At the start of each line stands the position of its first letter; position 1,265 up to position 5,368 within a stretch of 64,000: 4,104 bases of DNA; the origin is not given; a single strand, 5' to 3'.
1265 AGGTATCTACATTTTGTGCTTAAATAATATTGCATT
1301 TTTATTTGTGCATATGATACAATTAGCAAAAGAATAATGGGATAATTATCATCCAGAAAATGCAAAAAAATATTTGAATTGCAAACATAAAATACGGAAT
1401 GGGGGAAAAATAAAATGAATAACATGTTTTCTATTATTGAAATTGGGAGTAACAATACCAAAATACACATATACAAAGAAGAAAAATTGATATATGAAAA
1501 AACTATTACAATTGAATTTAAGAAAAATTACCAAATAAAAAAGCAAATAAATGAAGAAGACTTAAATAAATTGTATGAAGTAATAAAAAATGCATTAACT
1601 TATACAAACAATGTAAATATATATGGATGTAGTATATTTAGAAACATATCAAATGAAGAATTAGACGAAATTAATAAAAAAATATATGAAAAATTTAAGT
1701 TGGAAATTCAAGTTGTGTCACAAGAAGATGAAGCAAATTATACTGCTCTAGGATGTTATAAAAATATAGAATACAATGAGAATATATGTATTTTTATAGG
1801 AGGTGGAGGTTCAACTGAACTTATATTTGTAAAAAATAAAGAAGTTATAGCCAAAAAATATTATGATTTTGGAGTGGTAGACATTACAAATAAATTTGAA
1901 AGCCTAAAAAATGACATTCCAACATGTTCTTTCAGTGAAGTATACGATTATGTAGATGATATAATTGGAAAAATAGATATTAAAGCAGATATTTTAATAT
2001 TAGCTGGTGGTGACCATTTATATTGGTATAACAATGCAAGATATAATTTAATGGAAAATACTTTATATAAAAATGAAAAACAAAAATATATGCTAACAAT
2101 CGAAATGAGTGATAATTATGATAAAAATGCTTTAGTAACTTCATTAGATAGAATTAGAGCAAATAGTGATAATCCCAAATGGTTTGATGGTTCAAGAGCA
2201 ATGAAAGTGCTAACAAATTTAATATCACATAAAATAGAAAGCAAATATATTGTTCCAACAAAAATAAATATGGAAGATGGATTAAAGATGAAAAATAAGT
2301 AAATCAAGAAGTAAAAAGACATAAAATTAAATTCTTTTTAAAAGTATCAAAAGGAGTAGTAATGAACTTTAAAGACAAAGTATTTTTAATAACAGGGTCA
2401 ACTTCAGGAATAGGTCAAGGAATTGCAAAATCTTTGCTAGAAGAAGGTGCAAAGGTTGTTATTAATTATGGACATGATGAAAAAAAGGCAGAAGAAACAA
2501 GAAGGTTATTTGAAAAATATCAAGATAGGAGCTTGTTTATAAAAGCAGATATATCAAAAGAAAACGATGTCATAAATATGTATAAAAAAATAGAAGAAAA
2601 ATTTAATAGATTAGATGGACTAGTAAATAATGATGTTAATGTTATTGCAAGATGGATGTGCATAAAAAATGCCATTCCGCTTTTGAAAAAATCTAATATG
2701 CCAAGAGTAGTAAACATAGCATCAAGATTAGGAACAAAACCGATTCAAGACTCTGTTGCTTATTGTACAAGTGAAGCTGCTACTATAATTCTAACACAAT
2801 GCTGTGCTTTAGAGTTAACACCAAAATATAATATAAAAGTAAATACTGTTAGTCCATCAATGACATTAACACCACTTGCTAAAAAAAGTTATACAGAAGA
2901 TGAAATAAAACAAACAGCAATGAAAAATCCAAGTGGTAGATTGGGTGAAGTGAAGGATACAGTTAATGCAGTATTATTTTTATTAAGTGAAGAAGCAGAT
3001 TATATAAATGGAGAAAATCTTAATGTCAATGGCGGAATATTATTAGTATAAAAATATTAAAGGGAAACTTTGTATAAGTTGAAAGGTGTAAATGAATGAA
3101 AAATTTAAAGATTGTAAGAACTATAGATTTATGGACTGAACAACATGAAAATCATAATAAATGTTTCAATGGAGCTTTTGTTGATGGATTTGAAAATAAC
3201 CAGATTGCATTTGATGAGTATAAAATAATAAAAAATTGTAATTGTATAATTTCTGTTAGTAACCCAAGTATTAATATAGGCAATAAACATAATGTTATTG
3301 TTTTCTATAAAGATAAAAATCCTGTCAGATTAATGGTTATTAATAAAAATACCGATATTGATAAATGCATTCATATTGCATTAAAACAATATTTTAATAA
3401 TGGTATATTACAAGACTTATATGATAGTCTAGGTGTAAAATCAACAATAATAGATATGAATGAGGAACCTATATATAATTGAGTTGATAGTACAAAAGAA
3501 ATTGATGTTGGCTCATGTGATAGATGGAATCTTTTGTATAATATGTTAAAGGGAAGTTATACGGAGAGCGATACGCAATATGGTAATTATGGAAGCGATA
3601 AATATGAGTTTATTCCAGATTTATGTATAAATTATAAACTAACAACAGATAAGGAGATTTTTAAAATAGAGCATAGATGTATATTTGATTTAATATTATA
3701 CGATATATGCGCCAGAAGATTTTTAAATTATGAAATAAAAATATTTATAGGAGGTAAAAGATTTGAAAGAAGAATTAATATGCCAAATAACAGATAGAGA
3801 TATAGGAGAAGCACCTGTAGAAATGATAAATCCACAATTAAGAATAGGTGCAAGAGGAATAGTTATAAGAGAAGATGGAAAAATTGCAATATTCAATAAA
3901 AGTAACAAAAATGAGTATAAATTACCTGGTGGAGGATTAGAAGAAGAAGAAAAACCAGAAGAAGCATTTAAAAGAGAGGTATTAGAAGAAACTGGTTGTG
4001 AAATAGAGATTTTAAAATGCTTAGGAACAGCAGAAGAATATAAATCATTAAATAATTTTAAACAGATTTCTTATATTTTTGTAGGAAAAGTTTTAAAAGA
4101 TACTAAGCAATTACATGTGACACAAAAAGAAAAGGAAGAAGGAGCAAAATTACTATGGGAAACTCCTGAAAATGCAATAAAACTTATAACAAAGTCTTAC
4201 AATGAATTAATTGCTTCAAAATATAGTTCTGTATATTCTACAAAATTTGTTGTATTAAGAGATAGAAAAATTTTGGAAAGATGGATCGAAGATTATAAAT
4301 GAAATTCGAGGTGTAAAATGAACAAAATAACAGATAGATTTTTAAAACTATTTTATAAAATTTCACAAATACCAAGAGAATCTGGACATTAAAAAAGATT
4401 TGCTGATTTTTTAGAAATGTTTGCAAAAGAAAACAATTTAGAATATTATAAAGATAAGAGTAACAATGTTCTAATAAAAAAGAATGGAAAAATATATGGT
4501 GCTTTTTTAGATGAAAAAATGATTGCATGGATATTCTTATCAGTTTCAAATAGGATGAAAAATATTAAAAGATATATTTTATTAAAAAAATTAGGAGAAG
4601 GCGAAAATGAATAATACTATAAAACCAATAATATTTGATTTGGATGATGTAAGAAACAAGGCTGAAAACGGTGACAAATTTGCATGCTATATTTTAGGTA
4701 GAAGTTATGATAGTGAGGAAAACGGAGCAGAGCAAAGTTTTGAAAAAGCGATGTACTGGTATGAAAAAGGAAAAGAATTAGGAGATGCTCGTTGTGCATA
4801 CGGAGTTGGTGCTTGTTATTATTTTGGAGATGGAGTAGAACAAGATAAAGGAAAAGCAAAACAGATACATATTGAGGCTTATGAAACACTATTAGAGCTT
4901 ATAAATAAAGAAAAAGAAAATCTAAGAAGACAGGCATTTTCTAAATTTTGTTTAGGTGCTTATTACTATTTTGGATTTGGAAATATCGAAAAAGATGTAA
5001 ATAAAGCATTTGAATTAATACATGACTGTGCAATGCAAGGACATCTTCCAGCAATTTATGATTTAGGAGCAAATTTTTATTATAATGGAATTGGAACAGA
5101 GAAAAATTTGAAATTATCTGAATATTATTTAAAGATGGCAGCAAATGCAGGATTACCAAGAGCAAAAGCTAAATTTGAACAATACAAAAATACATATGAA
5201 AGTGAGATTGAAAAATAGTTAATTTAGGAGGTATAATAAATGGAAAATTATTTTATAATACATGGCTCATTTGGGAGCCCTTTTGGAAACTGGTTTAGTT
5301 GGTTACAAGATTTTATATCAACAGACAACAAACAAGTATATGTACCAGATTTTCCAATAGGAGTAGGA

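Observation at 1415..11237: Ppx/GppA-like gene family occurs as repeated modules with a variable downstream partner, including an internally deleted copy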

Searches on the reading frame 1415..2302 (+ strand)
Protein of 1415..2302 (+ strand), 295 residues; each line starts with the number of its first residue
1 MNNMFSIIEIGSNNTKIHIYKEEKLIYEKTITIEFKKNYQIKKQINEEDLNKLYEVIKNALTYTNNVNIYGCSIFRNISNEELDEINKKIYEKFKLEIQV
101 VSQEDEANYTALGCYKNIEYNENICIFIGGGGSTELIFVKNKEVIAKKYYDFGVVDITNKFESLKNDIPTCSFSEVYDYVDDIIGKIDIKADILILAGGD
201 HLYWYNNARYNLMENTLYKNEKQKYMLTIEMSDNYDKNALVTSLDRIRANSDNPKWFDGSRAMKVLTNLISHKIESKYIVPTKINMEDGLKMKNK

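Call 6: search_protein_families(library=pfam, proteins=[window:1415-2302:+], max_evalue=0.01)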
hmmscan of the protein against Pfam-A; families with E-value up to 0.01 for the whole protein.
window:1415-2302:+ (295 aa): 3 families
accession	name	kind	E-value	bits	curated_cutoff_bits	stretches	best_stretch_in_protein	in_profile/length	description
PF02541.22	Ppx-GppA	-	4.9e-16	59.5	27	1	32-184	19-173/285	Ppx/GppA phosphatase family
PF08998.16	Epsilon_antitox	-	0.0039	18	25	1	38-89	25-71/82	Bacterial epsilon antitoxin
PF14450.12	FtsA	-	0.0065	17.3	31.8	0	7-89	2-73/127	Cell division protein FtsA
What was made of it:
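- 1415..2302 (+): Ppx1, an intact Ppx/GppA-like paralog (295 aa). Pfam PF02541 at 59.5 bits (call 6).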

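Call 21: search_protein_families(library=ncbifam, proteins=[window:1415-2302:+], max_evalue=0.01)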
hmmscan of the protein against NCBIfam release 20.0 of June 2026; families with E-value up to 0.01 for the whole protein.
window:1415-2302:+ (295 aa): 2 families
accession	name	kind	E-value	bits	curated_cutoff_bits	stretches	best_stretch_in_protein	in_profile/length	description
TIGR03706.1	exo_poly_only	exception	1.1e-17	64.3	307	1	5-186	2-188/300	exopolyphosphatase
NF008108.0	PRK10854.1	equivalog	0.0039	15.5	864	1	64-161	81-176/513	exopolyphosphatase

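Call 47: find_encoding_contigs(protein=window:1415-2302:+, flank=6000, max_places=8)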
Protein window:1415-2302:+ (295 aa): 24 contigs read that carry it; 4 places shown.
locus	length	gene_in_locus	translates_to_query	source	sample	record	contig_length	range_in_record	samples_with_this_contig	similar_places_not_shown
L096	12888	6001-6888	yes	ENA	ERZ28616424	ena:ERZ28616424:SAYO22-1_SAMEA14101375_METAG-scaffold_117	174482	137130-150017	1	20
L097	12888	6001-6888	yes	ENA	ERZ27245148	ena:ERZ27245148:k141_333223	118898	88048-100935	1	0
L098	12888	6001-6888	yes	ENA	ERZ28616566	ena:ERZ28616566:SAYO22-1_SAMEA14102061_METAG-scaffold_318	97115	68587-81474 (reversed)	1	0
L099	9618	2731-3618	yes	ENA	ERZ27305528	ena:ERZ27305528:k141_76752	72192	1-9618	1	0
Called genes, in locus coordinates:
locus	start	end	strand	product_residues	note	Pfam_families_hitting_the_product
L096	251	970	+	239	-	PF20772:TACO1_YebC_N, PF01709:Transcrip_reg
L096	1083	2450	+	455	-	PF01938:TRAM, PF05958:tRNA_U5-meth_tr, PF02475:TRM5-TYW2_MTfase, PF03602:Cons_hypoth95 (weak), PF05175:MTS (weak), PF06325:PrmA (weak), PF09445:Methyltransf_15, PF13847:Methyltransf_31, +1 more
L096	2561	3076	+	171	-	PF10688:Imp-YgjV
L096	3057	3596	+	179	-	PF00300:His_Phos_1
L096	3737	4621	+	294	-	-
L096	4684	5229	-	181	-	PF01553:Acyltransferase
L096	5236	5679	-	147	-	PF01734:Patatin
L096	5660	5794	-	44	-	PF01734:Patatin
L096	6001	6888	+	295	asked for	PF02541:Ppx-GppA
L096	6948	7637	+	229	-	PF00106:adh_short, PF08659:KR, PF13561:adh_short_C2, PF23441:SDR (weak), PF00106:adh_short, PF13561:adh_short_C2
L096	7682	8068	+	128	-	-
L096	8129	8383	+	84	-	-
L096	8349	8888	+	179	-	PF00293:NUDIX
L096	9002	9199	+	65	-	-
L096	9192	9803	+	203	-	PF08238:Sel1 (weak)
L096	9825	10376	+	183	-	PF06821:Ser_hydrolase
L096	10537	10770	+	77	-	-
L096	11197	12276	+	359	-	PF04055:Radical_SAM, PF13353:Fer4_12 (faint)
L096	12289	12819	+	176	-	PF01931:NTPase_I-T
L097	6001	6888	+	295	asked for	PF02541:Ppx-GppA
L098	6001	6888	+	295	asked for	PF02541:Ppx-GppA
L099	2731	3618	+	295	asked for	PF02541:Ppx-GppA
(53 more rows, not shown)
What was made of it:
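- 1415..2302 (+): The exact protein is listed in 365 collection blocks, and 21 of the 24 longest contigs read show the window's arrangement (L096) (call 47).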

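Call 49: search_protein_families(library=pfam, proteins=[L096:3737-4621:+], max_evalue=1)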
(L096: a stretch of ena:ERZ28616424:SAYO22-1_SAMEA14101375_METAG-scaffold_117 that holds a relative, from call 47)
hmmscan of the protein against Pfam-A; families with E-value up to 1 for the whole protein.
L096:3737-4621:+ (294 aa): 3 families
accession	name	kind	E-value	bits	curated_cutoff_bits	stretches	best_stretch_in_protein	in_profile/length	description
PF14338.12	Mrr_N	-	0.001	19.6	29.5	1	20-78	27-86/87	Mrr N-terminal domain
PF14506.12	CppA_N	-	0.016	15.6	25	1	81-182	14-111/124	CppA N-terminal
PF18931.5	DUF5680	-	0.058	14.2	25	1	120-175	30-82/104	Domain of unknown function (DUF5680)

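Call 57: search_protein_families(library=padloc, proteins=[window:1415-2302:+], max_evalue=0.001)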
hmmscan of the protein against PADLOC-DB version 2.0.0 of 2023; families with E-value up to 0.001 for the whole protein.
window:1415-2302:+ (295 aa): 0 families

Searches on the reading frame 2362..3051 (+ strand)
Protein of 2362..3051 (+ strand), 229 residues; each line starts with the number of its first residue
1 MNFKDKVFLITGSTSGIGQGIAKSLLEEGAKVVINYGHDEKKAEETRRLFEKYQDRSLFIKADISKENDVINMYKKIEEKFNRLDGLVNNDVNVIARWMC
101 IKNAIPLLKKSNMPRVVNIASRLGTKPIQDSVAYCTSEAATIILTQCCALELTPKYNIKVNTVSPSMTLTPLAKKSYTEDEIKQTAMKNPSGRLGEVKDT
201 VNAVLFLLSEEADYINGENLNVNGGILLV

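Call 6: search_protein_families(library=pfam, proteins=[window:2362-3051:+], max_evalue=0.01)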
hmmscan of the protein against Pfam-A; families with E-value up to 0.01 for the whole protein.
window:2362-3051:+ (229 aa): 8 families
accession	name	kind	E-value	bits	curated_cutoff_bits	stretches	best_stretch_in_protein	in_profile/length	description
PF13561.12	adh_short_C2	-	5.3e-44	151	27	2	91-226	102-235/236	Enoyl-(Acyl carrier protein) reductase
PF00106.31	adh_short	-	2.1e-35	122.4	26.6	2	6-90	1-84/195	short chain dehydrogenase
PF23441.1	SDR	-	1e-09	38.6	27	1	92-228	121-257/258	SDR-like rossmann domain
PF08659.16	KR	-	3.2e-09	37.4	22.6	1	8-89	3-87/180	KR domain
PF02719.21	Polysacc_synt_2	-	0.00075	19.2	20.2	1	9-76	2-75/293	Polysaccharide biosynthesis protein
PF01370.27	Epimerase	-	0.0014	18.6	20.9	0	9-75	2-61/240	NAD dependent epimerase/dehydratase family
PF03807.23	F420_oxidored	-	0.0059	17.6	21.6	0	17-62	10-48/94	NADP oxidoreductase coenzyme F420-dependent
PF16363.11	GDP_Man_Dehyd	-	0.0064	16.4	27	0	9-77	1-74/332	GDP-mannose 4,6 dehydratase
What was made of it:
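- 2362..3051 (+): SDR with YxxxE instead of YxxxK and a 21-aa in-frame internal deletion. The Pfam match is split in two stretches (call 6).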

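Call 21: search_protein_families(library=ncbifam, proteins=[window:2362-3051:+], max_evalue=0.01)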
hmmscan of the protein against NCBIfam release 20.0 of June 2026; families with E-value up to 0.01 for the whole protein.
window:2362-3051:+ (229 aa): 230 families (the best 25 are shown)
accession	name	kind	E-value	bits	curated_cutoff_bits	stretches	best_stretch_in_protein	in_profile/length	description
NF005559.1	PRK07231.1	subfamily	1.2e-50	172.3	215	2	91-227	110-248/249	glucose 1-dehydrogenase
NF004818.0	PRK06172.1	equivalog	2.2e-44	151.7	336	2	91-227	114-251/253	SDR family oxidoreductase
NF005975.0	PRK08063.1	equivalog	1.3e-41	142.6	328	2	3-91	2-90/250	enoyl-[acyl-carrier-protein] reductase FabL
NF004199.0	PRK05653.1-4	equivalog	2.1e-40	138.9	301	2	91-227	112-246/247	3-oxoacyl-ACP reductase FabG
NF005309.0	PRK06841.1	subfamily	2.3e-40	138.7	286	2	91-225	118-251/255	GolD/DthD family dehydrogenase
NF004791.0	PRK06138.1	equivalog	6.1e-40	137.1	312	2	91-227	110-250/252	SDR family oxidoreductase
TIGR01830.1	3oxo_ACP_reduc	equivalog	8.8e-40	136.9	297.75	2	91-226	105-238/239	3-oxoacyl-[acyl-carrier-protein] reductase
NF009466.0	PRK12826.1-2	subfamily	2.7e-39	135.1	222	2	91-226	111-244/248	3-oxoacyl-ACP reductase FabG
NF052558.1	MBtsdlDhBudC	equivalog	2.9e-39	135.1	270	2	91-226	107-241/250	meso-2,3-butanediol dehydrogenase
NF004198.0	PRK05653.1-3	equivalog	3.2e-37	128.3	296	1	3-227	5-247/248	3-oxoacyl-ACP reductase FabG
NF005893.0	PRK07856.1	equivalog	1.2e-36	126.3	255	2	92-225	107-240/255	SDR family oxidoreductase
NF005056.0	PRK06463.1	equivalog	1.4e-36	126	339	2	1-91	3-87/255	3-ketoacyl-(acyl-carrier-protein) reductase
NF005067.0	PRK06484.1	equivalog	1.6e-36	126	713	1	6-227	274-512/524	short chain dehydrogenase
NF009384.0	PRK12743.1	equivalog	3.6e-36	124.7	264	2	91-228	113-249/258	SDR family oxidoreductase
NF009468.0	PRK12826.1-4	equivalog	6.3e-36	124.4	318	2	91-228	113-249/256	SDR family oxidoreductase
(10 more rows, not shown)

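Call 57: search_protein_families(library=padloc, proteins=[window:2362-3051:+], max_evalue=0.001)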
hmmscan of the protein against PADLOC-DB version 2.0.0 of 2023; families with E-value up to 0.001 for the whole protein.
window:2362-3051:+ (229 aa): 0 families

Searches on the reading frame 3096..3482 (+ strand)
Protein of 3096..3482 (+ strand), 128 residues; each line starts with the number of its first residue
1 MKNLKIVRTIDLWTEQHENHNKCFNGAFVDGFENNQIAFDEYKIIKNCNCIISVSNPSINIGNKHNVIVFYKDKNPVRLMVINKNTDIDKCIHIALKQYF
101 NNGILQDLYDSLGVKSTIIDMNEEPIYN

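Call 6: search_protein_families(library=pfam, proteins=[window:3096-3482:+], max_evalue=0.01)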
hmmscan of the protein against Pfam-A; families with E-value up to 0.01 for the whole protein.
window:3096-3482:+ (128 aa): 0 families

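Call 49: search_protein_families(library=pfam, proteins=[window:3096-3482:+], max_evalue=1)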
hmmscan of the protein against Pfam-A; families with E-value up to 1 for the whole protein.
window:3096-3482:+ (128 aa): 1 family
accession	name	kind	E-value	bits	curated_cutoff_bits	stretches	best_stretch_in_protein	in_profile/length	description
PF01055.32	Glyco_hydro_31_2nd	-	0.081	12.7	23.5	1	40-124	74-159/328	Glycosyl hydrolases family 31 TIM-barrel domain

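Call 86: search_protein_families(library=phrogs, proteins=[window:3096-3482:+], max_evalue=0.01)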
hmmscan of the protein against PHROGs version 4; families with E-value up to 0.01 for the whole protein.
window:3096-3482:+ (128 aa): 0 families

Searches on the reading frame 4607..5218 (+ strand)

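Call 6: search_protein_families(library=pfam, proteins=[window:4607-5218:+], max_evalue=0.01)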
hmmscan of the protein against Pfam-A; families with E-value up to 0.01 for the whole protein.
window:4607-5218:+ (203 aa): 1 family
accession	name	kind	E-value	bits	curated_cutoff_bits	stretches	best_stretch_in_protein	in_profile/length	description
PF08238.18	Sel1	-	5.7e-20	71.5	30.7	3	148-182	2-35/36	Sel1 repeat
